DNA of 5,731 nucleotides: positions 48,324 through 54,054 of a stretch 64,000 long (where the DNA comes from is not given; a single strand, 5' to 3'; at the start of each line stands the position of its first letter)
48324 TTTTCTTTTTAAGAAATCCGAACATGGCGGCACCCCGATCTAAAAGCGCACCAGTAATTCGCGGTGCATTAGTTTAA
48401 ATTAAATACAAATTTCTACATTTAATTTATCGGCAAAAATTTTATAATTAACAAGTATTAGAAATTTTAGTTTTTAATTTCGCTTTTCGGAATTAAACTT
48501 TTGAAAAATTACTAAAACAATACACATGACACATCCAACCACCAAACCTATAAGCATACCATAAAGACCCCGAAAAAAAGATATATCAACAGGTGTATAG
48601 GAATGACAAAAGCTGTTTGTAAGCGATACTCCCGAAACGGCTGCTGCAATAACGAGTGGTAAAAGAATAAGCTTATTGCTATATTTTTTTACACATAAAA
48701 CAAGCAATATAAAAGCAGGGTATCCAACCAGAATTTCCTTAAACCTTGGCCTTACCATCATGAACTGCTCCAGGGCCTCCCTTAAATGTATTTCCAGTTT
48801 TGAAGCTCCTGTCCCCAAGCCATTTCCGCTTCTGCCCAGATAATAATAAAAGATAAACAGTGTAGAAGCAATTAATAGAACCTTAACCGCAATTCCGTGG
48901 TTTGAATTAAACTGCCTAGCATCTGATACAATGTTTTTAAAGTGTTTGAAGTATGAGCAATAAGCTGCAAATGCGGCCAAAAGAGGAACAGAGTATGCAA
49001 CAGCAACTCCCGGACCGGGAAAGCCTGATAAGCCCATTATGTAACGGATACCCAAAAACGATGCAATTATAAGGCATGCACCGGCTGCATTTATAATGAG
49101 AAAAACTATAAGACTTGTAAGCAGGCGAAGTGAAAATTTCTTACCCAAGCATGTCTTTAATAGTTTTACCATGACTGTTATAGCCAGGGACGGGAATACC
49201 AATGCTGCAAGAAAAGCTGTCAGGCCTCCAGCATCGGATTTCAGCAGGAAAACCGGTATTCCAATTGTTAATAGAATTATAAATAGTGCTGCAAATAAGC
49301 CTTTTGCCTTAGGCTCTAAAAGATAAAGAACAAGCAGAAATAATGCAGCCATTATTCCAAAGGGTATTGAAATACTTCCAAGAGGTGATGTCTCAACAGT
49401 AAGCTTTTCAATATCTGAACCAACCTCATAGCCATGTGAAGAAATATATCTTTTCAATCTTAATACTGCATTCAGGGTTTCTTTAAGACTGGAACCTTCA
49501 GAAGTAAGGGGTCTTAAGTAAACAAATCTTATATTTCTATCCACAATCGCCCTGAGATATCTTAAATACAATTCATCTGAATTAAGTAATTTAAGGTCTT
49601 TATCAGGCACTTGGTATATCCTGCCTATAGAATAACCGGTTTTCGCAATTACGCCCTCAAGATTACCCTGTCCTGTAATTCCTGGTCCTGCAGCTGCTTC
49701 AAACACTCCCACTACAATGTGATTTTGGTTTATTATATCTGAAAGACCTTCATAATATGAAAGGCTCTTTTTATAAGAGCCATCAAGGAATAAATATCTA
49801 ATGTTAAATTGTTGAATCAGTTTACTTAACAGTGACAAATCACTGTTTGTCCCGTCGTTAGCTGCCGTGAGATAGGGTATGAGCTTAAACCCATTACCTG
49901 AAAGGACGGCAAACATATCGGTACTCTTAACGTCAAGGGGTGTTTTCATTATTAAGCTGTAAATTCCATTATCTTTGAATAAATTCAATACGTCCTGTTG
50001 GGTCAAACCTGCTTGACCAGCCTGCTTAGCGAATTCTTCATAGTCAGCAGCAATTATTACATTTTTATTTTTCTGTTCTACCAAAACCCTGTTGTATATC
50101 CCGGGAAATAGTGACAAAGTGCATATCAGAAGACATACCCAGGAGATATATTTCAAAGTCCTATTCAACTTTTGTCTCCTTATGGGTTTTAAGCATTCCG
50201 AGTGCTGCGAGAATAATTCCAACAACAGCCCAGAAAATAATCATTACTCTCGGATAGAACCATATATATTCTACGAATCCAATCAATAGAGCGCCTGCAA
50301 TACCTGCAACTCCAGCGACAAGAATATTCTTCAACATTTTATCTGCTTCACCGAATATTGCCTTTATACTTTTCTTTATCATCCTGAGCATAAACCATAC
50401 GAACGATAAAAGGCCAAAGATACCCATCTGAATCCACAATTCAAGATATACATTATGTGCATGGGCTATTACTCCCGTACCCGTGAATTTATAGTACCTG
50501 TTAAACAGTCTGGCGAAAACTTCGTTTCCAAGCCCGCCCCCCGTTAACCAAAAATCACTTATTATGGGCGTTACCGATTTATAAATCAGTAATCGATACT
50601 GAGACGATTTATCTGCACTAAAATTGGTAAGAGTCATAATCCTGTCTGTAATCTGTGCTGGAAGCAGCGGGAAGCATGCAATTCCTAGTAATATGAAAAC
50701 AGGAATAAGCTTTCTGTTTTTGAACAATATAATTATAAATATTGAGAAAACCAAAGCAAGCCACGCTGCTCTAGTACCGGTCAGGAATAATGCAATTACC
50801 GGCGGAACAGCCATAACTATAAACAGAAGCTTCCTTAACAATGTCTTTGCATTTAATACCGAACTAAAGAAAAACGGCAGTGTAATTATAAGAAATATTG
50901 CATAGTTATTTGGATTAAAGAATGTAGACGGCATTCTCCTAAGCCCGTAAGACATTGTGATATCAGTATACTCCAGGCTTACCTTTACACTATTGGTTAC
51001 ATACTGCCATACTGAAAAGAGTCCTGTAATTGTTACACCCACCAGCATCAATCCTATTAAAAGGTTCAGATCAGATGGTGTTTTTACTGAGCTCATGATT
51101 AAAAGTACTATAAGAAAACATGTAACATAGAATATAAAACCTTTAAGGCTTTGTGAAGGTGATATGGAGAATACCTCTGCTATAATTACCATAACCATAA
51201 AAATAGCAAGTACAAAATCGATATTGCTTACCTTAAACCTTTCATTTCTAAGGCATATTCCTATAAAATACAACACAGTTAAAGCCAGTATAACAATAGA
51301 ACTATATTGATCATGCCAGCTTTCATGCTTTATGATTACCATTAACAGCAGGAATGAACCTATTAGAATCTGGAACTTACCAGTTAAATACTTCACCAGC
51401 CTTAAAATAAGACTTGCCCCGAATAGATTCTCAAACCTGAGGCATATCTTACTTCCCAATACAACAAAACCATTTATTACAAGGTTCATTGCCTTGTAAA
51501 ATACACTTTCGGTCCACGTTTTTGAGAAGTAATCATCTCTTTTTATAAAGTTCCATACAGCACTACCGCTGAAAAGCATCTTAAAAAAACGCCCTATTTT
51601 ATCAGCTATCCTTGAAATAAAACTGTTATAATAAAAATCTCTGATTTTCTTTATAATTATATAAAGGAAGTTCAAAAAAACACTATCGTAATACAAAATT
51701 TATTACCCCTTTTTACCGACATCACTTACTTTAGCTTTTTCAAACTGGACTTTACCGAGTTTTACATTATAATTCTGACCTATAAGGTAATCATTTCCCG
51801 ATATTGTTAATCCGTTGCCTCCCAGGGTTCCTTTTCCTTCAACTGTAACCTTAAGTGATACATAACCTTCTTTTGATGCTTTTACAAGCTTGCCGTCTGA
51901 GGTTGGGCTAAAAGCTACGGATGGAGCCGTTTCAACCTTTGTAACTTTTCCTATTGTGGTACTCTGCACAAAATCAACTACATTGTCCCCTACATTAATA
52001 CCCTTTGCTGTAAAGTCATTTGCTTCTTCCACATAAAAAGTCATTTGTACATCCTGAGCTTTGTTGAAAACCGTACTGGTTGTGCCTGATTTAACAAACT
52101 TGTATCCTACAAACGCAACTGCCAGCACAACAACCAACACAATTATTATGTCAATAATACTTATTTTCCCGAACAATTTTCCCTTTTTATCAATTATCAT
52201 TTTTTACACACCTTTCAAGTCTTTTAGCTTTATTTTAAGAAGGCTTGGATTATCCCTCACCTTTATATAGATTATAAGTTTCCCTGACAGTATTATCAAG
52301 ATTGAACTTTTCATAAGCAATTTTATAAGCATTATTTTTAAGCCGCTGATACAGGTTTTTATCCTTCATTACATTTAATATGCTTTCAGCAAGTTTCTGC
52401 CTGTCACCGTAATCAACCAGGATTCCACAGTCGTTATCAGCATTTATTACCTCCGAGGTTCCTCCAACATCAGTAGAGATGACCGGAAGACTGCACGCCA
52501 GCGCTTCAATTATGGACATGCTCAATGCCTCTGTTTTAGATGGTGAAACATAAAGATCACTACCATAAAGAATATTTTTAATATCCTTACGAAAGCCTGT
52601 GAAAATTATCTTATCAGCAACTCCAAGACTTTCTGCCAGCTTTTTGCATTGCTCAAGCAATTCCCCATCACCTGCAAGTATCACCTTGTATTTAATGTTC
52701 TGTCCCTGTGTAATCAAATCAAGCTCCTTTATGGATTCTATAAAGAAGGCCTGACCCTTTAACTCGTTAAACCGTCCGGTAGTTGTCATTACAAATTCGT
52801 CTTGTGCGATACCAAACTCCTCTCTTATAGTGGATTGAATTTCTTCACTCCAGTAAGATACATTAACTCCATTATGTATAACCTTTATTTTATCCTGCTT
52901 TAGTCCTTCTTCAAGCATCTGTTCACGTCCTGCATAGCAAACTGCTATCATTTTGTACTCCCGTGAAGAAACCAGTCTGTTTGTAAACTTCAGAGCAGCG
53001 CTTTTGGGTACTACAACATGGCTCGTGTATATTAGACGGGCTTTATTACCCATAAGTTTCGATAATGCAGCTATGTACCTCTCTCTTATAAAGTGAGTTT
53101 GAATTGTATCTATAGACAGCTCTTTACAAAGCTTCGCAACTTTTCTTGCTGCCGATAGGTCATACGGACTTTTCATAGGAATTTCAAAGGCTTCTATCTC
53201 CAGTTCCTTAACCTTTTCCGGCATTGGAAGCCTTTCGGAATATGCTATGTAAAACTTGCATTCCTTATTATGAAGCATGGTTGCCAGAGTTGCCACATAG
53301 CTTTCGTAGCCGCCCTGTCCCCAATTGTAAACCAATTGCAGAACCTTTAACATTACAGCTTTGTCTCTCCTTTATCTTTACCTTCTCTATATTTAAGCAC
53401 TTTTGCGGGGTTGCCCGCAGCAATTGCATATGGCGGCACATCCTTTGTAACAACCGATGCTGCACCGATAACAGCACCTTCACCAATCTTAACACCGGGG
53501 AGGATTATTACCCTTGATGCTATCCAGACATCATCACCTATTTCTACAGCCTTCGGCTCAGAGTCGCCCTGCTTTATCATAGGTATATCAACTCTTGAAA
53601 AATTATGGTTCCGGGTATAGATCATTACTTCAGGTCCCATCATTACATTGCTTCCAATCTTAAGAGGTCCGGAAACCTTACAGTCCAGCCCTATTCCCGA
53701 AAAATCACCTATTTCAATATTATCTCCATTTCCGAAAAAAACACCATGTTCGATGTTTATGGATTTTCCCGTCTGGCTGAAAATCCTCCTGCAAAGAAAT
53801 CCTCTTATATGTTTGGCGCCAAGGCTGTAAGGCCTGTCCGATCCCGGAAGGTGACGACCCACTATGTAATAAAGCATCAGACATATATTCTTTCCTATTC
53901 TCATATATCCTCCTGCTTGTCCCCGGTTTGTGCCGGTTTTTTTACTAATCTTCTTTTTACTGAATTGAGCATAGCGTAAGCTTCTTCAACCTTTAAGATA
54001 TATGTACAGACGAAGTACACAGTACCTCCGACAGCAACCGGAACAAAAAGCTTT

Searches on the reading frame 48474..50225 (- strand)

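Call 53: search_protein_families(library=pfam, max_evalue=0.00001, proteins=[window:48474-50225:-])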
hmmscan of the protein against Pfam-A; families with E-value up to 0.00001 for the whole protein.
window:48474-50225:- (583 aa): 1 family
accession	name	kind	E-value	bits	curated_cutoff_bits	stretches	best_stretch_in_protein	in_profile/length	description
PF18949.5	DUF5693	-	1e-93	315.3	29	1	95-573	126-607/609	Family of unknown function (DUF5693)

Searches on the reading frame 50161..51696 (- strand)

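Call 53: search_protein_families(library=pfam, max_evalue=0.00001, proteins=[window:50161-51696:-])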
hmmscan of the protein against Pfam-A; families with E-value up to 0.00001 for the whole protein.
window:50161-51696:- (511 aa): 1 family
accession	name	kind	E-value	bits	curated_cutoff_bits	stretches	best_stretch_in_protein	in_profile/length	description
PF04932.20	Wzy_C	-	4.9e-25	88.5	31.7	1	296-433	3-149/149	O-Antigen ligase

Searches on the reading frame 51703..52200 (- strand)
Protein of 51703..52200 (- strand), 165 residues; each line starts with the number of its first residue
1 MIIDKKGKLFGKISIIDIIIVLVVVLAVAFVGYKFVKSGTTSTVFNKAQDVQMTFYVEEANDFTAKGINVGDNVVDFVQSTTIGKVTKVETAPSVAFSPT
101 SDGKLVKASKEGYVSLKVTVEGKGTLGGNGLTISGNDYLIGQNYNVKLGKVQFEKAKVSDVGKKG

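Call 53: search_protein_families(library=pfam, max_evalue=0.00001, proteins=[window:51703-52200:-])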
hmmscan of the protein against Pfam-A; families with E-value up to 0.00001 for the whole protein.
window:51703-52200:- (165 aa): 1 family
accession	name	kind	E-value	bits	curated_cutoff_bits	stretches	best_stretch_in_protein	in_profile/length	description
PF14221.11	DUF4330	-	2e-33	116.3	27.6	1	1-161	2-166/167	Domain of unknown function (DUF4330)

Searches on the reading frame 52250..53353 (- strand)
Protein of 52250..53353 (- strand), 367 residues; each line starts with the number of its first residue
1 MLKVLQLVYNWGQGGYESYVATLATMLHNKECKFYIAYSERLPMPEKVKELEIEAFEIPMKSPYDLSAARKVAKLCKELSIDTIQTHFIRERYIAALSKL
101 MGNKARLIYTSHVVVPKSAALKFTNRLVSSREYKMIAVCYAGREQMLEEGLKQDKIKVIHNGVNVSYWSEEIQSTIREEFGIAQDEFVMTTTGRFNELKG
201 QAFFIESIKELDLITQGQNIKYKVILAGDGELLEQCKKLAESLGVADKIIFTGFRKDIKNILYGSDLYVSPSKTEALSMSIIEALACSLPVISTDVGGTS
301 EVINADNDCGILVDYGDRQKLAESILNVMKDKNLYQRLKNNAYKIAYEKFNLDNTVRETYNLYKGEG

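Call 53: search_protein_families(library=pfam, max_evalue=0.00001, proteins=[window:52250-53353:-])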
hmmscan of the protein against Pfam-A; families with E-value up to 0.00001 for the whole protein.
window:52250-53353:- (367 aa): 5 families
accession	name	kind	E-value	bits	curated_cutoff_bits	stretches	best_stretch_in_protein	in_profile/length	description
PF00534.26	Glycos_transf_1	-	8.3e-39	133.3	26.4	1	174-344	3-171/172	Glycosyl transferases group 1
PF13692.12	Glyco_trans_1_4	-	1.5e-32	113.2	27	1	188-331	3-142/142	Glycosyl transferases group 1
PF13439.12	Glyco_transf_4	-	4.2e-15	56.6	28.5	1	14-166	2-169/170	Glycosyltransferase Family 4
PF13579.12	Glyco_trans_4_4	-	1.2e-06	29.4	29.7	1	14-162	1-158/158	Glycosyl transferase 4-like domain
PF20706.3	GT4-conflict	-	4.8e-06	26.2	26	1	177-306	193-323/385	Family 4 Glycosyltransferase in conflict systems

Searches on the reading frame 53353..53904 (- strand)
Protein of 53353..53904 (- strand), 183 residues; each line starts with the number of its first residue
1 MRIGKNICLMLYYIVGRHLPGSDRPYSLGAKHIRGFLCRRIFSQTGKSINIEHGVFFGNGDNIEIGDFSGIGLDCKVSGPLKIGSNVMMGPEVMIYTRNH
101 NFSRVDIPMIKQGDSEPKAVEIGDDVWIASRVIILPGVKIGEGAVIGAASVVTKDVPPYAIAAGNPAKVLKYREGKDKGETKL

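Call 54: search_protein_families(library=pfam, max_evalue=0.00001, proteins=[window:53353-53904:-])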
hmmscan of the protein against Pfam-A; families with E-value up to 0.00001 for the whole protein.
window:53353-53904:- (183 aa): 1 family
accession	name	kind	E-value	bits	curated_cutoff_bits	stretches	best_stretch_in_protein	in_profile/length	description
PF00132.30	Hexapep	-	3.5e-13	49.1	27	1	120-154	2-36/36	Bacterial transferase hexapeptide (six repeats)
